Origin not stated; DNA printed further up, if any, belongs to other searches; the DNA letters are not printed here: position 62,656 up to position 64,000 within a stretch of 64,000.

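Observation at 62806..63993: Sigma factor covalently fused to a STAS domain that lacks the phosphorylatable serine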

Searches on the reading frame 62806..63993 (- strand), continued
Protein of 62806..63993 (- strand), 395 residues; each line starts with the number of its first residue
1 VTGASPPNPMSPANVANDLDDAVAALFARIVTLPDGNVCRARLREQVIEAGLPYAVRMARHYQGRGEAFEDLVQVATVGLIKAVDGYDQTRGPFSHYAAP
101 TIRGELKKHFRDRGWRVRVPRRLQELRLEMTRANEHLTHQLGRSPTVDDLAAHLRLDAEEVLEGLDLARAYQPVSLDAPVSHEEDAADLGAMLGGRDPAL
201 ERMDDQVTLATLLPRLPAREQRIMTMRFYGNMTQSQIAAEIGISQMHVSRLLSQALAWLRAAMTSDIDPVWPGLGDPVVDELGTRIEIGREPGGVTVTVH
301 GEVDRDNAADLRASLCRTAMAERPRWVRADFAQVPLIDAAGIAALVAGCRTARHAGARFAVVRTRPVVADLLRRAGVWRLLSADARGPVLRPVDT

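Call 5: find_homologous_proteins(query=window:62806-63993:-, max_evalue=1e-10)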
Query window:62806-63993:- (395 aa): 7976 proteins with E <= 1e-10 among 8000 candidates; the best 120 are listed.
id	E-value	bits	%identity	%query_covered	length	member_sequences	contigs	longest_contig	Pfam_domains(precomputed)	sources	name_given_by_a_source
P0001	4.5e-250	847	100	98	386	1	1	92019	PF01740.27,PF04545.23,PF04542.21,PF08281.19,PF04539.23,PF13466.13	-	-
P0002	1.6e-153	530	67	95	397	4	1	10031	PF01740.27,PF04545.23,PF04542.21,PF08281.19,PF04539.23,PF13466.13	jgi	jgi:RNA polymerase sigma-B factor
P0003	1.7e-150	520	65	95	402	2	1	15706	PF01740.27,PF04545.23,PF04542.21,PF08281.19,PF04539.23,PF13466.13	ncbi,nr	ncbi:MAG: hypothetical protein AUI14_03105 [Actinobacteria bacterium 13_2_20CM_2_71_6]|nr:MAG: hypot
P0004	1.5e-148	513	66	94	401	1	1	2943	PF01740.27,PF04545.23,PF04542.21,PF08281.19,PF04539.23,PF13466.13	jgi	jgi:RNA polymerase sigma-B factor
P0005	4.7e-145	502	66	92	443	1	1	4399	PF01740.27,PF04545.23,PF04542.21,PF13545.13,PF08281.19,PF04539.23,PF13466.13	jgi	jgi:RNA polymerase sigma-B factor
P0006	6.6e-145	501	65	95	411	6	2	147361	PF01740.27,PF04545.23,PF04542.21,PF08281.19,PF04539.23,PF13466.13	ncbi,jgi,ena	-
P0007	2.9e-144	499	66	93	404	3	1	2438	PF01740.27,PF04545.23,PF04542.21,PF13545.13,PF08281.19,PF04539.23,PF13466.13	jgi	-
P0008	4.1e-144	499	64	95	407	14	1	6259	PF01740.27,PF04545.23,PF04542.21,PF08281.19,PF04539.23,PF13466.13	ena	-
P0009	4.8e-144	499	64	92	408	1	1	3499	PF01740.27,PF04545.23,PF04542.21,PF08281.19,PF04539.23,PF13466.13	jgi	jgi:RNA polymerase sigma-B factor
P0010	7.9e-144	498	66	93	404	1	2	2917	PF04545.23,PF04542.21,PF08281.19,PF04539.23,PF13466.13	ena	-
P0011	9.3e-144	498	68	89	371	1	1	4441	PF01740.27,PF04545.23,PF04542.21,PF08281.19,PF04539.23,PF13466.13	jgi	jgi:RNA polymerase sigma-B factor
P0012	2.1e-143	496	65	93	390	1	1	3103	PF01740.27,PF04545.23,PF04542.21,PF08281.19,PF04539.23,PF13466.13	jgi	jgi:RNA polymerase sigma-B factor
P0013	3.5e-143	496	64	95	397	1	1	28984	PF01740.27,PF04545.23,PF04542.21,PF08281.19,PF04539.23,PF13466.13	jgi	jgi:RNA polymerase sigma-B factor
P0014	8.6e-143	494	63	95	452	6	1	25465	PF01740.27,PF04545.23,PF04542.21,PF08281.19,PF04539.23,PF13466.13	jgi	-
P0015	1.7e-142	493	64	92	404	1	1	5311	PF01740.27,PF04545.23,PF04542.21,PF08281.19,PF04539.23,PF13466.13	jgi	jgi:RNA polymerase sigma-B factor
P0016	2.1e-142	493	63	93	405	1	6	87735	PF01740.27,PF04545.23,PF04542.21,PF04539.23,PF13466.13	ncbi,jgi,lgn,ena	-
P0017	3.6e-142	492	65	92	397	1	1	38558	PF01740.27,PF04545.23,PF04542.21,PF08281.19,PF04539.23,PF13466.13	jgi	jgi:RNA polymerase sigma-B factor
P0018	4.8e-140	485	69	84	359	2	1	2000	PF01740.27,PF04545.23,PF04542.21,PF04539.23,PF13466.13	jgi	jgi:RNA polymerase sigma-B factor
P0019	3.6e-139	482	64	91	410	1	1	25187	PF01740.27,PF04545.23,PF04542.21,PF08281.19,PF04539.23,PF13466.13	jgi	jgi:RNA polymerase sigma-B factor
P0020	3.7e-139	482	62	95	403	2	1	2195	PF01740.27,PF04545.23,PF04542.21,PF08281.19,PF04539.23,PF13466.13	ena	-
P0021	3.3e-138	479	59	98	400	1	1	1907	PF01740.27,PF04545.23,PF04542.21,PF08281.19,PF04539.23,PF13466.13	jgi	jgi:RNA polymerase sigma-B factor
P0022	5.1e-138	479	63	92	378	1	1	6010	PF01740.27,PF04545.23,PF04542.21,PF04539.23,PF13466.13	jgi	jgi:RNA polymerase sigma-B factor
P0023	1.2e-137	477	62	92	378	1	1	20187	PF01740.27,PF04545.23,PF04542.21,PF04539.23,PF13466.13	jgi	jgi:RNA polymerase sigma-B factor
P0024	1.0e-135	471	60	92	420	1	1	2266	PF01740.27,PF04545.23,PF04542.21,PF08281.19,PF04539.23,PF13466.13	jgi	jgi:RNA polymerase sigma-B factor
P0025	8.7e-135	468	61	94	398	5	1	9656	PF01740.27,PF04545.23,PF04542.21,PF08281.19,PF04539.23,PF13466.13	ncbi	-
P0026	1.6e-134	467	61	93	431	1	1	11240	PF01740.27,PF04545.23,PF04542.21,PF08281.19,PF04539.23,PF13466.13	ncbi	-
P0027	2.7e-134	466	65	85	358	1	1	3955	PF01740.27,PF04545.23,PF04542.21,PF04539.23,PF13466.13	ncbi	-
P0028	1.2e-133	464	61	95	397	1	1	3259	PF01740.27,PF04545.23,PF04542.21,PF08281.19,PF04539.23,PF13466.13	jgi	jgi:RNA polymerase sigma-B factor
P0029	3.7e-133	463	62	92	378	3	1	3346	PF01740.27,PF04545.23,PF04542.21,PF08281.19,PF04539.23,PF13466.13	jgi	jgi:RNA polymerase sigma-B factor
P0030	2.2e-130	454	66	84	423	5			PF04545.23,PF04542.21,PF08281.19,PF04539.23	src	-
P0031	2.4e-120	421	62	86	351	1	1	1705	PF01740.27,PF04545.23,PF04542.21,PF08281.19,PF04539.23,PF13466.13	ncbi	-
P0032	2.2e-109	384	64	74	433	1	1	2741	PF04545.23,PF04542.21,PF08281.19,PF04539.23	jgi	jgi:RNA polymerase sigma-B factor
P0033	1.6e-99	352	66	65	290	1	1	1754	PF04545.23,PF04542.21,PF08281.19,PF04539.23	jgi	jgi:RNA polymerase sigma-B factor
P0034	1.0e-98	349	54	88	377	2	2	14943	PF01740.27,PF04545.23,PF04542.21,PF08281.19,PF04539.23,PF13466.13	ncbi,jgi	jgi:RNA polymerase sigma-B factor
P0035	8.7e-98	346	68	62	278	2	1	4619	PF04545.23,PF04542.21,PF08281.19,PF04539.23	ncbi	-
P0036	4.1e-97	344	63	66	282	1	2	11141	PF04545.23,PF04542.21,PF08281.19,PF04539.23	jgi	jgi:RNA polymerase sigma-B factor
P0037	1.0e-96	343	53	93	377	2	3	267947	PF01740.27,PF04545.23,PF04542.21,PF08281.19,PF04539.23,PF13466.13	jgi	jgi:RNA polymerase sigma-B factor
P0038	2.1e-96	342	67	63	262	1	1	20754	PF04545.23,PF04542.21,PF08281.19,PF04539.23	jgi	jgi:RNA polymerase sigma-B factor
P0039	3.5e-96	341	52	93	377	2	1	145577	PF01740.27,PF13384.13,PF04545.23,PF04542.21,PF08281.19,PF04539.23,PF13466.13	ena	-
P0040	5.3e-96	340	66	63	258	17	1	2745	PF04545.23,PF04542.21,PF08281.19,PF04539.23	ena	-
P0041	1.2e-95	339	66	63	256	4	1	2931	PF04545.23,PF04542.21,PF12802.14,PF08281.19,PF04539.23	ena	-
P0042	1.7e-95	339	51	94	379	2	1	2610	PF01740.27,PF04545.23,PF04542.21,PF08281.19,PF04539.23,PF13466.13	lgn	-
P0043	2.3e-95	338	51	94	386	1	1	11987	PF01740.27,PF04545.23,PF04542.21,PF08281.19,PF04539.23,PF13466.13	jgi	jgi:RNA polymerase sigma-B factor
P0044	4.7e-95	337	57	75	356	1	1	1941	PF04545.23,PF04542.21,PF08281.19,PF04539.23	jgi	-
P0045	3.7e-94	334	48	94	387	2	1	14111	PF01740.27,PF04545.23,PF04542.21,PF08281.19,PF04539.23,PF13466.13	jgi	jgi:RNA polymerase sigma-B factor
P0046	6.6e-94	334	49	94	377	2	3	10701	PF01740.27,PF13384.13,PF04545.23,PF04542.21,PF08281.19,PF04539.23,PF13466.13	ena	-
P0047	8.5e-94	333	69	57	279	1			PF04542.21,PF04539.23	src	-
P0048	2.7e-93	332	50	96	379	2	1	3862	PF01740.27,PF04545.23,PF04542.21,PF08281.19,PF04539.23,PF13466.13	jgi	jgi:RNA polymerase sigma-B factor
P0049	3.1e-93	331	49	95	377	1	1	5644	PF01740.27,PF13384.13,PF04545.23,PF04542.21,PF08281.19,PF04539.23,PF13466.13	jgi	-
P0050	5.0e-93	331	49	94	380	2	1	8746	PF01740.27,PF04545.23,PF04542.21,PF08281.19,PF04539.23,PF13466.13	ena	-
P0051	5.6e-93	330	-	-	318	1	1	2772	PF01740.27,PF04542.21,PF13466.13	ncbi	-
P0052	7.7e-93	330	49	91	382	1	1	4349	PF01740.27,PF04545.23,PF04542.21,PF08281.19,PF04539.23,PF13466.13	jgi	jgi:RNA polymerase sigma-B factor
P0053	1.0e-92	330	48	95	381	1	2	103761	PF01740.27,PF04545.23,PF04542.21,PF08281.19,PF04539.23,PF13466.13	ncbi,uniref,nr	ncbi:SigB/SigF/SigG family RNA polymerase sigma factor [Actinoplanes auranticolor]|uniref:STAS domai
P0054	1.4e-92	329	48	96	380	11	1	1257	PF01740.27,PF13384.13,PF04545.23,PF04542.21,PF08281.19,PF04539.23,PF13466.13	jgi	-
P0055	2.3e-92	328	48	94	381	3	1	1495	PF01740.27,PF04545.23,PF04542.21,PF08281.19,PF04539.23,PF13466.13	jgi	jgi:RNA polymerase sigma-B factor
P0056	2.7e-92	328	49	96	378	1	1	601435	PF01740.27,PF04545.23,PF04542.21,PF08281.19,PF04539.23,PF13466.13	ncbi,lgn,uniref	ncbi:SigB/SigF/SigG family RNA polymerase sigma factor [Actinoplanes sp. NPDC051346]|uniref:SigB/Sig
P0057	3.2e-92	328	48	95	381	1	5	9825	PF01740.27,PF04545.23,PF04542.21,PF08281.19,PF04539.23,PF13466.13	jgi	jgi:RNA polymerase sigma-B factor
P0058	3.3e-92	328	48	95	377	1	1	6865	PF01740.27,PF13384.13,PF04545.23,PF04542.21,PF08281.19,PF04539.23,PF13466.13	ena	-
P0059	3.6e-92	328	49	94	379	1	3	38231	PF01740.27,PF04545.23,PF04542.21,PF08281.19,PF04539.23,PF13466.13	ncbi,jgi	jgi:RNA polymerase sigma-B factor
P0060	3.9e-92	328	50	94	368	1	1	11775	PF01740.27,PF04545.23,PF04542.21,PF08281.19,PF04539.23,PF13466.13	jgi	jgi:RNA polymerase sigma-B factor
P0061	4.0e-92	328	48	95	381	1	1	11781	PF01740.27,PF04545.23,PF04542.21,PF08281.19,PF04539.23,PF13466.13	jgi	jgi:RNA polymerase sigma-B factor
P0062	5.6e-92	327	48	93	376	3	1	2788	PF01740.27,PF04545.23,PF04542.21,PF08281.19,PF04539.23,PF13466.13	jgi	jgi:RNA polymerase sigma-B factor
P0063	6.8e-92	327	48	97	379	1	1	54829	PF01740.27,PF04545.23,PF04542.21,PF08281.19,PF04539.23,PF13466.13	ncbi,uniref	ncbi:SigB/SigF/SigG family RNA polymerase sigma factor [Actinoplanes sp. NPDC049548]|uniref:SigB/Sig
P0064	7.3e-92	327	49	95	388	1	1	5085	PF01740.27,PF13384.13,PF04545.23,PF04542.21,PF08281.19,PF04539.23,PF13466.13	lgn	-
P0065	1.4e-91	326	51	87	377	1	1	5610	PF01740.27,PF04545.23,PF04542.21,PF08281.19,PF04539.23,PF13466.13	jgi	jgi:RNA polymerase sigma-B factor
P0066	1.6e-91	326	49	96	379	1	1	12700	PF01740.27,PF04545.23,PF04542.21,PF08281.19,PF04539.23,PF13466.13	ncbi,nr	ncbi:MAG TPA: SigB/SigF/SigG family RNA polymerase sigma factor [Pilimelia sp.]|nr:SigB/SigF/SigG fa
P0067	1.7e-91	326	49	86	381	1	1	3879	PF01740.27,PF04545.23,PF04542.21,PF08281.19,PF04539.23,PF13466.13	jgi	jgi:RNA polymerase sigma-B factor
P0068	1.9e-91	325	51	92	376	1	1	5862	PF01740.27,PF04545.23,PF04542.21,PF08281.19,PF04539.23,PF13466.13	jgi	jgi:RNA polymerase sigma-B factor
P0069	2.7e-91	325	50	87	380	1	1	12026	PF01740.27,PF04545.23,PF04542.21,PF08281.19,PF04539.23,PF13466.13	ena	-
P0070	3.6e-91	324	50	86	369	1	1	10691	PF01740.27,PF04545.23,PF04542.21,PF08281.19,PF04539.23,PF13466.13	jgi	jgi:RNA polymerase sigma-B factor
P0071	5.3e-91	324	51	84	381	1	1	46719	PF01740.27,PF04545.23,PF04542.21,PF08281.19,PF04539.23,PF13466.13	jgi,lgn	-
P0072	6.0e-91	324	50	87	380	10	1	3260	PF01740.27,PF04545.23,PF04542.21,PF08281.19,PF04539.23,PF13466.13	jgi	jgi:RNA polymerase sigma-B factor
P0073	6.4e-91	324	48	96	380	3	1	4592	PF01740.27,PF13384.13,PF04545.23,PF04542.21,PF08281.19,PF04539.23,PF13466.13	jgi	jgi:RNA polymerase sigma-B factor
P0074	1.0e-90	323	47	94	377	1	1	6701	PF01740.27,PF13384.13,PF04545.23,PF04542.21,PF08281.19,PF04539.23,PF13466.13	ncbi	-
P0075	1.4e-90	323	48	91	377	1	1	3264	PF01740.27,PF04545.23,PF04542.21,PF08281.19,PF04539.23,PF13466.13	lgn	-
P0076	1.8e-90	322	48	94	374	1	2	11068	PF01740.27,PF04967.19,PF04545.23,PF04542.21,PF08281.19,PF04539.23,PF13466.13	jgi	jgi:RNA polymerase sigma-B factor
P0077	1.8e-90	322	48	94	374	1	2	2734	PF01740.27,PF04967.19,PF04545.23,PF04542.21,PF08281.19,PF04539.23,PF13466.13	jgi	jgi:RNA polymerase sigma-B factor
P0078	2.6e-90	322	48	95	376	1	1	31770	PF01740.27,PF04545.23,PF04542.21,PF08281.19,PF04539.23,PF13466.13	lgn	-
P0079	3.3e-90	321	49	87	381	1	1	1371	PF01740.27,PF04545.23,PF04542.21,PF08281.19,PF04539.23,PF13466.13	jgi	jgi:RNA polymerase sigma-B factor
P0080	4.5e-90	321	50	86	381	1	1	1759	PF01740.27,PF04545.23,PF04542.21,PF08281.19,PF04539.23,PF13466.13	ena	-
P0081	5.6e-90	321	49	95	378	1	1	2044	PF01740.27,PF04545.23,PF04542.21,PF08281.19,PF04539.23,PF13466.13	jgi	jgi:RNA polymerase sigma-B factor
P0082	5.7e-90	321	48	94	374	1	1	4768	PF01740.27,PF04967.19,PF04545.23,PF04542.21,PF08281.19,PF04539.23,PF13466.13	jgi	jgi:RNA polymerase sigma-B factor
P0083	6.2e-90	320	48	95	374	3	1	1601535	PF01740.27,PF13384.13,PF04545.23,PF04542.21,PF08281.19,PF04539.23,PF13466.13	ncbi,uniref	ncbi:SigB/SigF/SigG family RNA polymerase sigma factor [Nucisporomicrobium flavum]|uniref:SigB/SigF/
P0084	8.2e-90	320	46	95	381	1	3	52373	PF01740.27,PF04545.23,PF04542.21,PF08281.19,PF04539.23,PF13466.13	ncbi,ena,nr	nr:SigB/SigF/SigG family RNA polymerase sigma factor [uncultured Actinoplanes sp.]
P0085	2.1e-89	319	48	93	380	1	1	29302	PF01740.27,PF04545.23,PF04542.21,PF08281.19,PF04539.23,PF13466.13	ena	-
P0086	2.4e-89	318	49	87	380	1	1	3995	PF01740.27,PF04545.23,PF04542.21,PF08281.19,PF04539.23,PF13466.13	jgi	jgi:RNA polymerase sigma-B factor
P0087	2.4e-89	318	50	86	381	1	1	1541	PF01740.27,PF04545.23,PF04542.21,PF08281.19,PF04539.23,PF13466.13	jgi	jgi:RNA polymerase sigma-B factor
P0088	2.9e-89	318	51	86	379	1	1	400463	PF01740.27,PF13384.13,PF04545.23,PF04542.21,PF08281.19,PF04539.23,PF13466.13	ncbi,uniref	ncbi:SigB/SigF/SigG family RNA polymerase sigma factor [Actinoplanes sp. NPDC023936]|uniref:SigB/Sig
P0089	3.6e-89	318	47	94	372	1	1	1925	PF01740.27,PF04545.23,PF04542.21,PF08281.19,PF04539.23,PF13466.13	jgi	-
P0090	5.0e-89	317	50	87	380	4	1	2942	PF01740.27,PF04545.23,PF04542.21,PF08281.19,PF04539.23,PF13466.13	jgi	jgi:RNA polymerase sigma-B factor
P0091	7.8e-89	317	46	95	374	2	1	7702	PF01740.27,PF13384.13,PF04545.23,PF04542.21,PF08281.19,PF04539.23,PF13466.13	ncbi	-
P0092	8.0e-89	317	50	86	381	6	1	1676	PF01740.27,PF04545.23,PF04542.21,PF08281.19,PF04539.23,PF13466.13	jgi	jgi:RNA polymerase sigma-B factor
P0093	8.3e-89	317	49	94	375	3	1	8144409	PF01740.27,PF04545.23,PF04542.21,PF08281.19,PF04539.23,PF13466.13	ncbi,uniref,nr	ncbi:SigB/SigF/SigG family RNA polymerase sigma factor [Solwaraspora sp. WMMD1047]|uniref:SigB/SigF/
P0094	1.2e-88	316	49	93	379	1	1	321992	PF01740.27,PF04545.23,PF04542.21,PF08281.19,PF04539.23,PF13466.13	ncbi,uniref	ncbi:SigB/SigF/SigG family RNA polymerase sigma factor [Actinoplanes missouriensis]|uniref:SigB/SigF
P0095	1.8e-88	316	49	92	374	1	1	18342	PF01740.27,PF04545.23,PF04542.21,PF08281.19,PF04539.23,PF13466.13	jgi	jgi:RNA polymerase sigma-B factor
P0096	1.9e-88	316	53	76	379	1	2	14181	PF01740.27,PF04545.23,PF04542.21,PF08281.19,PF04539.23,PF13466.13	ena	-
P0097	2.0e-88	315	48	93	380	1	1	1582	PF01740.27,PF04545.23,PF04542.21,PF08281.19,PF04539.23,PF13466.13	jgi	-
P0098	2.1e-88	315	49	93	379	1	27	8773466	PF01740.27,PF04545.23,PF04542.21,PF08281.19,PF04539.23,PF13466.13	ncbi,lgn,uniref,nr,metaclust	ncbi:putative RNA polymerase sigma factor with STAS domain [Actinoplanes missouriensis 431]|uniref:A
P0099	2.3e-88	315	49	91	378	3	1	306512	PF01740.27,PF13384.13,PF04545.23,PF04542.21,PF08281.19,PF04539.23,PF13466.13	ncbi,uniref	ncbi:SigB/SigF/SigG family RNA polymerase sigma factor [Actinoplanes sp. M2I2]|uniref:SigB/SigF/SigG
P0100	2.6e-88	315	49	91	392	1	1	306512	PF01740.27,PF13384.13,PF04545.23,PF04542.21,PF08281.19,PF04539.23,PF13466.13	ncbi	-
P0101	3.0e-88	315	47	94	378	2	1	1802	PF01740.27,PF04545.23,PF04542.21,PF08281.19,PF04539.23,PF13466.13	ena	-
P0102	3.2e-88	315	47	92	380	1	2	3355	PF01740.27,PF04545.23,PF04542.21,PF08281.19,PF04539.23,PF13466.13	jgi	jgi:RNA polymerase sigma-B factor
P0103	3.5e-88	315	48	95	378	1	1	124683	PF01740.27,PF13384.13,PF04545.23,PF04542.21,PF08281.19,PF04539.23,PF13466.13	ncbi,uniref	ncbi:SigB/SigF/SigG family RNA polymerase sigma factor [Actinoplanes sp. NPDC049316]|uniref:SigB/Sig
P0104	4.5e-88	314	47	95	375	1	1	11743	PF01740.27,PF04545.23,PF04542.21,PF08281.19,PF04539.23,PF13466.13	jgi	jgi:RNA polymerase sigma-B factor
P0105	4.6e-88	314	47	95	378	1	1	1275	PF01740.27,PF13384.13,PF04545.23,PF04542.21,PF08281.19,PF04539.23,PF13466.13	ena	-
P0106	5.1e-88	314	47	95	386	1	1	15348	PF01740.27,PF04545.23,PF04542.21,PF08281.19,PF04539.23,PF13466.13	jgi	jgi:RNA polymerase sigma-B factor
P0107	6.1e-88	314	48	92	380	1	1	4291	PF01740.27,PF04545.23,PF04542.21,PF08281.19,PF04539.23,PF13466.13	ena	-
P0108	8.2e-88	313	49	86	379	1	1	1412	PF01740.27,PF04545.23,PF04542.21,PF08281.19,PF04539.23,PF13466.13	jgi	jgi:RNA polymerase sigma-B factor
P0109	1.1e-87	313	49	87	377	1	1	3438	PF01740.27,PF04545.23,PF04542.21,PF08281.19,PF04539.23,PF13466.13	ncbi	-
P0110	1.7e-87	312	47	87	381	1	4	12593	PF01740.27,PF13384.13,PF04545.23,PF04542.21,PF08281.19,PF04539.23,PF13466.13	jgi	jgi:RNA polymerase sigma-B factor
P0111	1.9e-87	312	47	97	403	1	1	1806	PF01740.27,PF04545.23,PF04542.21,PF08281.19,PF04539.23,PF13466.13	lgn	-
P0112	2.3e-87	312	52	77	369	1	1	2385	PF01740.27,PF13384.13,PF04545.23,PF04542.21,PF13545.13,PF08281.19,PF04539.23,PF13466.13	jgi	jgi:RNA polymerase sigma-B factor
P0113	2.5e-87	312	48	93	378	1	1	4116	PF01740.27,PF13384.13,PF04967.19,PF04545.23,PF04542.21,PF08281.19,PF04539.23,PF13466.13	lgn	-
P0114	2.7e-87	312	48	96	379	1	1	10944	PF01740.27,PF04545.23,PF04542.21,PF08281.19,PF04539.23,PF13466.13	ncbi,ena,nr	ncbi:MAG TPA: SigB/SigF/SigG family RNA polymerase sigma factor [Actinoplanes sp.]|nr:SigB/SigF/SigG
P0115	2.9e-87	312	51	84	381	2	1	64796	PF01740.27,PF13384.13,PF04545.23,PF04542.21,PF08281.19,PF04539.23,PF13466.13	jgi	jgi:RNA polymerase sigma-B factor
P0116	4.2e-87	311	47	93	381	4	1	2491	PF01740.27,PF04545.23,PF04542.21,PF08281.19,PF04539.23,PF13466.13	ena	-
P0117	6.3e-87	311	50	84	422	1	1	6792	PF01740.27,PF04545.23,PF04542.21,PF08281.19,PF04539.23,PF13466.13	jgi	jgi:RNA polymerase sigma-B factor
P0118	7.2e-87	310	50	86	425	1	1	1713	PF01740.27,PF04545.23,PF04542.21,PF08281.19,PF04539.23,PF13466.13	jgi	jgi:RNA polymerase sigma-B factor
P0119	9.8e-87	310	47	95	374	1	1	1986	PF01740.27,PF13384.13,PF04545.23,PF04542.21,PF08281.19,PF04539.23,PF13466.13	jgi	jgi:RNA polymerase sigma-B factor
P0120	1.1e-86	310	50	86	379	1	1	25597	PF13412.13,PF01740.27,PF13384.13,PF04967.19,PF04545.23,PF04542.21,PF12802.14,PF08281.19,PF04539.23,PF13466.13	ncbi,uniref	ncbi:SigB/SigF/SigG family RNA polymerase sigma factor [Actinoplanes sp. NPDC024001]|uniref:SigB/Sig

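Call 20: find_encoding_contigs(protein=P0098, flank=6000, max_places=2)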
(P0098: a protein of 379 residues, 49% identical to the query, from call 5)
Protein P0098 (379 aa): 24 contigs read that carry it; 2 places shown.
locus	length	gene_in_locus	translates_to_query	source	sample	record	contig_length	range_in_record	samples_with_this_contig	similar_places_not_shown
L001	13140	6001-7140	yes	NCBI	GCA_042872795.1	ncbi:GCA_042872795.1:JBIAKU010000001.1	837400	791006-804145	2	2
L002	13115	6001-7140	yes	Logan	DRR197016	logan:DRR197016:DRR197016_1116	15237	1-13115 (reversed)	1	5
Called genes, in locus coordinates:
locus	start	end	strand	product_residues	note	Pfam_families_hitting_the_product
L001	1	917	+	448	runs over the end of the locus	PF01656:CbiA, PF13500:AAA_26 (weak), PF07685:GATase_3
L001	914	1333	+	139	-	PF01890:CbiG_C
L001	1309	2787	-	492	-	PF04107:GCS2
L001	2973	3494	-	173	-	-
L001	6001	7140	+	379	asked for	PF04542:Sigma70_r2, PF04539:Sigma70_r3, PF08281:Sigma70_r4_2, PF04545:Sigma70_r4, PF01740:STAS, PF13466:STAS_2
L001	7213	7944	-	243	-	PF13581:HATPase_c_2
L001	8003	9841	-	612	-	PF03705:CheR_N, PF01739:CheR, PF08448:PAS_4 (weak), PF13596:PAS_10 (weak), PF12860:PAS_7 (faint), PF00989:PAS (weak), PF13188:PAS_8 (weak), PF08448:PAS_4 (weak), +2 more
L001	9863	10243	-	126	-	PF01339:CheB_methylest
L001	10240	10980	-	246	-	PF13581:HATPase_c_2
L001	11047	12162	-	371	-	PF13439:Glyco_transf_4 (weak), PF00534:Glycos_transf_1, PF13692:Glyco_trans_1_4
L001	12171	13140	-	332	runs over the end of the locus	PF00535:Glycos_transf_2, PF13641:Glyco_tranf_2_3 (faint)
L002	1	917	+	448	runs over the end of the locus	PF01656:CbiA, PF13500:AAA_26 (weak), PF07685:GATase_3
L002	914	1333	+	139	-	PF01890:CbiG_C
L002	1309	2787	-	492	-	PF04107:GCS2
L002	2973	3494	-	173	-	-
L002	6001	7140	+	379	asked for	PF04542:Sigma70_r2, PF04539:Sigma70_r3, PF08281:Sigma70_r4_2, PF04545:Sigma70_r4, PF01740:STAS, PF13466:STAS_2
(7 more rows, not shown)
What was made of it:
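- On sigma-SsdA family (sigma-STAS fusion): It is convergent with a 71-bp gap, against 72 bp in A. missouriensis (call 20).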

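Call 21: find_encoding_contigs(protein=P0001, flank=8000, max_places=3)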
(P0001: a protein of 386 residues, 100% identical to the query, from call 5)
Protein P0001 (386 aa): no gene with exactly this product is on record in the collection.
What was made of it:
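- Tried and rejected: Exact look-up of the window protein's contig found nothing on record (call 21).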

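Call 31: find_encoding_contigs(protein=P0038, flank=5000, max_places=2)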
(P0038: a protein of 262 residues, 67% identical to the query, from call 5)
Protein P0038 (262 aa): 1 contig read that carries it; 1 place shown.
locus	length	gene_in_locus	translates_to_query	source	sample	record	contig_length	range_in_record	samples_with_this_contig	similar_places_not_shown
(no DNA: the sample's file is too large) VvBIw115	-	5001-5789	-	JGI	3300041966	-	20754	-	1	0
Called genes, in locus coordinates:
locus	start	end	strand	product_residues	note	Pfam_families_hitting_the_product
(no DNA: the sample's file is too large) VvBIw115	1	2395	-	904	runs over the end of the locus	PF25873:WHD_MalT, PF17874:TPR_MalT, PF00196:GerE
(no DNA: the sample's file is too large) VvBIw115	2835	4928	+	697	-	PF13191:AAA_16, PF13401:AAA_22 (weak), PF25199:nSTAND_NTPase5 (faint), PF25873:WHD_MalT, PF00196:GerE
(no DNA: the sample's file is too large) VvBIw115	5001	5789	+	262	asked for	PF04542:Sigma70_r2, PF04539:Sigma70_r3, PF08281:Sigma70_r4_2 (weak), PF04545:Sigma70_r4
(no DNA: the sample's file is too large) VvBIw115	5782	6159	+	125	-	PF02036:SCP2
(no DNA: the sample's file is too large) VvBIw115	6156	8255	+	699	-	-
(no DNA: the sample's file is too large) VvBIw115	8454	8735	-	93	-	?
